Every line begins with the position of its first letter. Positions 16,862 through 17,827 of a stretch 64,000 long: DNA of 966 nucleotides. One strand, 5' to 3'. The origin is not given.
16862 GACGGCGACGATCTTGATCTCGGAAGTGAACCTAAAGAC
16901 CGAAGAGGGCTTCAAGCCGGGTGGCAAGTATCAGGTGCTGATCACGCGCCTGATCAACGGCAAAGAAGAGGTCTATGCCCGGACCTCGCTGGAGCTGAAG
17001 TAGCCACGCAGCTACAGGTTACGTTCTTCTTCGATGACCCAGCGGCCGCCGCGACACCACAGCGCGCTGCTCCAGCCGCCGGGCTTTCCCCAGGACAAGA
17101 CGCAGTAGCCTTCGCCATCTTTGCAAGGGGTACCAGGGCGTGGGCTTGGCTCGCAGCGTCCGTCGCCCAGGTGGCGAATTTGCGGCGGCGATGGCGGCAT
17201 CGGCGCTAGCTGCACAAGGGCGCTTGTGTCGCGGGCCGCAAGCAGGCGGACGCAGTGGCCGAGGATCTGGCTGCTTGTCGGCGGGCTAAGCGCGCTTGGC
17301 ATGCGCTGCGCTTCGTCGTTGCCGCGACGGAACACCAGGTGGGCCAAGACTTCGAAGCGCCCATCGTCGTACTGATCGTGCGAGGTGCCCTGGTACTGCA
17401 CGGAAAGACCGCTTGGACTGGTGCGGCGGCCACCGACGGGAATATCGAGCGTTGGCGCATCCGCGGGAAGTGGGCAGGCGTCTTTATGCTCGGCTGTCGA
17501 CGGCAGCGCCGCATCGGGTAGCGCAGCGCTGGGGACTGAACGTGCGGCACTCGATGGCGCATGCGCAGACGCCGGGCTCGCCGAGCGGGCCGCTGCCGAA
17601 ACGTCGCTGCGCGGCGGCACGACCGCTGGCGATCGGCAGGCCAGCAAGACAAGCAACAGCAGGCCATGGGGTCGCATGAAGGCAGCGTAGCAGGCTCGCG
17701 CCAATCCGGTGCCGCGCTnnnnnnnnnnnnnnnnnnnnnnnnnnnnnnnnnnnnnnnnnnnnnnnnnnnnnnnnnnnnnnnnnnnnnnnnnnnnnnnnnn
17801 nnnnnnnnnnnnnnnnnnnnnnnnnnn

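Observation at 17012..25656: Candidate undescribed amino-glycolipid synthesis and export cluster (flippase-like + MMPL/RND + GT4 + methyltransferase + NodB deacetylase + secreted tandem-SRPBCC protein + lipoprotein)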

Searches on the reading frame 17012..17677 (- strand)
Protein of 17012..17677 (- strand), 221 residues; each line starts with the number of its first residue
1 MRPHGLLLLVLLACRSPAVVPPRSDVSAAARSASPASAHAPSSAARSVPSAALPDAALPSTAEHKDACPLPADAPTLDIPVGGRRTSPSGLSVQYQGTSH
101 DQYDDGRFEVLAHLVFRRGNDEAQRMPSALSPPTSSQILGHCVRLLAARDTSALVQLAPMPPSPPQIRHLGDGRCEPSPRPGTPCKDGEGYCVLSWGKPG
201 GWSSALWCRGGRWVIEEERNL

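Call 5: search_protein_families(library=pfam, proteins=[window:17012-17677:-], max_evalue=0.01)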
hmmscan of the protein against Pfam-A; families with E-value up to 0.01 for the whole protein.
window:17012-17677:- (221 aa): 0 families

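Call 6: search_protein_families(library=ncbifam, proteins=[window:17012-17677:-], max_evalue=0.01)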
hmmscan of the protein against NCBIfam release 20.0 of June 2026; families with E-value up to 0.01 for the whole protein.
window:17012-17677:- (221 aa): 0 families
